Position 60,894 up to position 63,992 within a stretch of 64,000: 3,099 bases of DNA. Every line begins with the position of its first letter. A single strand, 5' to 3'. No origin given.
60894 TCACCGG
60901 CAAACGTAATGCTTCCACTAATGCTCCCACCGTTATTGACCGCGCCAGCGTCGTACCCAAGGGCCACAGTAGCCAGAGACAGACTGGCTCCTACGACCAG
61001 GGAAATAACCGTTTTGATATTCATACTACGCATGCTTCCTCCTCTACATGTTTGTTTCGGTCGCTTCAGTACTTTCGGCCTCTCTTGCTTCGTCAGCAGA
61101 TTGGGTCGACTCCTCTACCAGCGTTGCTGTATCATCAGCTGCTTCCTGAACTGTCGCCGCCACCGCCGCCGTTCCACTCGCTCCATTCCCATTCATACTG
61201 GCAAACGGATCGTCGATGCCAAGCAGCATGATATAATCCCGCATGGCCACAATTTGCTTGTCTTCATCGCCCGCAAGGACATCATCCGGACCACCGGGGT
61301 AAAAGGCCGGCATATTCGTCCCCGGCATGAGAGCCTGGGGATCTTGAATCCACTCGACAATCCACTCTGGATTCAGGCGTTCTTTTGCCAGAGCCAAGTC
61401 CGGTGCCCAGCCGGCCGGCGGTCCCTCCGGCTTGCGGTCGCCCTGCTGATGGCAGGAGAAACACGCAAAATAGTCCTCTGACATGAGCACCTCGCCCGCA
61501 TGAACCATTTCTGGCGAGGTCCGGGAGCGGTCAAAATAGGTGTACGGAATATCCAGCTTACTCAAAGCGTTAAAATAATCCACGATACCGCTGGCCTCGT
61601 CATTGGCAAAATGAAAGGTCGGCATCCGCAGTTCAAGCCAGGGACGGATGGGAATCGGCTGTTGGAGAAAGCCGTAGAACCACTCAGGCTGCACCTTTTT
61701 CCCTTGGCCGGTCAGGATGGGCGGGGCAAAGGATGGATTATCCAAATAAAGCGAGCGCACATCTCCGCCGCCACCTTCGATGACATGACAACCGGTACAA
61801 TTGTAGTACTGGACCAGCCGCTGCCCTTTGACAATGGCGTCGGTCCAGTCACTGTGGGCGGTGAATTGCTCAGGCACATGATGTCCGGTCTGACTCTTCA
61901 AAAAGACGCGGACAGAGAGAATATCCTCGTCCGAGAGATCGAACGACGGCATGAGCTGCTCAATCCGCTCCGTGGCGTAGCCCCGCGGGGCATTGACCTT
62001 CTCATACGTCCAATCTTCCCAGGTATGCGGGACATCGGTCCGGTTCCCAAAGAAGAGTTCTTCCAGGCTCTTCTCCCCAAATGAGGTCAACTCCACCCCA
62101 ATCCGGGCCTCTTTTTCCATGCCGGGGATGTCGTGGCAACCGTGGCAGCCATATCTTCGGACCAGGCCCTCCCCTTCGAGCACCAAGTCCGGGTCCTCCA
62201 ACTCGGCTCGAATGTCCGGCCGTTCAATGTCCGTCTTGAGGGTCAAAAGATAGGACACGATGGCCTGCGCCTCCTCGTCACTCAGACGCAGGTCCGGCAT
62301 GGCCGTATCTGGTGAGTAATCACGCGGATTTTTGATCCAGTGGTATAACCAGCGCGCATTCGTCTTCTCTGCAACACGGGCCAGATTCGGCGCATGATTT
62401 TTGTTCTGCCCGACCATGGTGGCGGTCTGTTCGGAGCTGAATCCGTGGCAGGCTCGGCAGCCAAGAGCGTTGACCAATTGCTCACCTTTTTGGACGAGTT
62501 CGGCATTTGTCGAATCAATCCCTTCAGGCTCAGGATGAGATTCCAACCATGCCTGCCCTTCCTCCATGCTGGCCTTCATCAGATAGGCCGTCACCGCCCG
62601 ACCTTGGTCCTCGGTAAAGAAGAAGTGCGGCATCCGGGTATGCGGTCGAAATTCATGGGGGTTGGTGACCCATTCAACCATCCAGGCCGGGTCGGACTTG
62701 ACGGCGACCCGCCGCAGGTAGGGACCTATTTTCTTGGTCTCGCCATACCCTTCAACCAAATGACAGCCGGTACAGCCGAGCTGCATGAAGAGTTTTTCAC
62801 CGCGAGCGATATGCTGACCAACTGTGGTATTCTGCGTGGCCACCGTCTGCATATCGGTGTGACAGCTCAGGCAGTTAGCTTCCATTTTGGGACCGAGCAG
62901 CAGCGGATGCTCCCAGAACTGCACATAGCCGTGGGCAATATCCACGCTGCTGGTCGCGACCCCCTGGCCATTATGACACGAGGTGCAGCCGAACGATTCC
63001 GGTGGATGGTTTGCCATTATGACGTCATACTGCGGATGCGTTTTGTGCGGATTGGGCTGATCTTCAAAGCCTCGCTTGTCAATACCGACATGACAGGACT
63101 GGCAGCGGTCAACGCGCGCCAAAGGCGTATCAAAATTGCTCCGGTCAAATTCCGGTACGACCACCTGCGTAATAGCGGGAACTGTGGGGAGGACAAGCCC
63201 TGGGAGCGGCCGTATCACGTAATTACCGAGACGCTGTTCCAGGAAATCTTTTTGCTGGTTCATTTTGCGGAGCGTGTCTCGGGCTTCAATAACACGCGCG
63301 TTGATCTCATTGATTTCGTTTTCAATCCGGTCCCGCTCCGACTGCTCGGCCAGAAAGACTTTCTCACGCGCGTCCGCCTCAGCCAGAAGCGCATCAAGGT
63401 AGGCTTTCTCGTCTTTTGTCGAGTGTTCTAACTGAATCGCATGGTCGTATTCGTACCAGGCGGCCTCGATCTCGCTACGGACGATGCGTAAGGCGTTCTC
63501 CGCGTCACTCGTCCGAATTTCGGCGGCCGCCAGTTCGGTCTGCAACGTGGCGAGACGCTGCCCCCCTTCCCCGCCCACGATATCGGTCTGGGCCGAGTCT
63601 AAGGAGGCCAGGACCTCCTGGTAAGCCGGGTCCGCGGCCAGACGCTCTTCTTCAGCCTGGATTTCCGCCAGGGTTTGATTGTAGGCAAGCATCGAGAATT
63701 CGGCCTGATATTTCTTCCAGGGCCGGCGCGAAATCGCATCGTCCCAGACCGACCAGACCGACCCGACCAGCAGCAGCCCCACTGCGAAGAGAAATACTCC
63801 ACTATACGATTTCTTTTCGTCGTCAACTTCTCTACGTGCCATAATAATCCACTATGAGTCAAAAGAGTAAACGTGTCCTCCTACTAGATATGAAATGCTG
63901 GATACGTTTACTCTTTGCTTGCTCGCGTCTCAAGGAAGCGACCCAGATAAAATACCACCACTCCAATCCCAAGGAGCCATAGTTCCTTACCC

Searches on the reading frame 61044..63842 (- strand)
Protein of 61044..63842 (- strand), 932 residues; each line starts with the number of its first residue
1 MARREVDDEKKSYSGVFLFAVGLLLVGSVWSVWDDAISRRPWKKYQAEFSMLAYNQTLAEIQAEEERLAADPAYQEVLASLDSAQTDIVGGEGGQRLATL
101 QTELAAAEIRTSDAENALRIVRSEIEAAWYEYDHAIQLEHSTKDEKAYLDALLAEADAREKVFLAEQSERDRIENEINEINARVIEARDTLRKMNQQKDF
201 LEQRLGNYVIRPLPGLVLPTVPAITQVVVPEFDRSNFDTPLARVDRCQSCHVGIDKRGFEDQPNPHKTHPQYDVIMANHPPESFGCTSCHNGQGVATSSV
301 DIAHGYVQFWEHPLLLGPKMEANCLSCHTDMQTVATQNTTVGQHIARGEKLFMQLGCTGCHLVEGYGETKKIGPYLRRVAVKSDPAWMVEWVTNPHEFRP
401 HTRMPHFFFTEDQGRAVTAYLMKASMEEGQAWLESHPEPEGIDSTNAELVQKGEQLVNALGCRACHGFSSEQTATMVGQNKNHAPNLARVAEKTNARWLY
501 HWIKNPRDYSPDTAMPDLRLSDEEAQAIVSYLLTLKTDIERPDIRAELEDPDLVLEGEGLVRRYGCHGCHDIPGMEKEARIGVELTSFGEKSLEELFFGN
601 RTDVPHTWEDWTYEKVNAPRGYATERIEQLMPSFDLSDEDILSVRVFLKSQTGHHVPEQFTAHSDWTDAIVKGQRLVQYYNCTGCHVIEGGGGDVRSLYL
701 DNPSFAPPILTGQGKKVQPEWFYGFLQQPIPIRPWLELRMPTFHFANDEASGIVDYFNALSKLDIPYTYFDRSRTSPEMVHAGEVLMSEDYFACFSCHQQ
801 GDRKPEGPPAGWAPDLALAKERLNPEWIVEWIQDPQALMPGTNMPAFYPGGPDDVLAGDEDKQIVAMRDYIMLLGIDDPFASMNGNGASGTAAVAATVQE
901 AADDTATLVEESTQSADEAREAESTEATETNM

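Call 14: search_protein_families(library=pfam, proteins=[window:61044-63842:-])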
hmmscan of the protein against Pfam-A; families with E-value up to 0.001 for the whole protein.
window:61044-63842:- (932 aa): 6 families
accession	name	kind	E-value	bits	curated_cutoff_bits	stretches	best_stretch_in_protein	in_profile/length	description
PF00034.26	Cytochrom_C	-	2.5e-33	115.7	21.3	2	450-536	1-90/90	Cytochrome c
PF13442.11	Cytochrome_CBB3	-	2.1e-28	98.9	27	1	450-532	3-68/68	Cytochrome C oxidase, cbb3-type, subunit III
PF02433.20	FixO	-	4.4e-14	52.9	29.6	0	481-519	100-138/219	Cytochrome C oxidase, mono-heme subunit/FixO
PF14522.11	Cytochrome_C7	-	2.1e-09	37.5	24.8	0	244-296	13-54/67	Cytochrome c7 and related cytochrome c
PF22113.1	Mtrc-MtrF_II-IV_dom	-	1.6e-05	24.9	30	0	245-364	29-166/176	Outer membrane cytochrome MtrC/MtrF-like, domains II/IV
PF14537.11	Cytochrom_c3_2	-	1.7e-05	25.6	25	0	279-362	2-65/79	Cytochrome c3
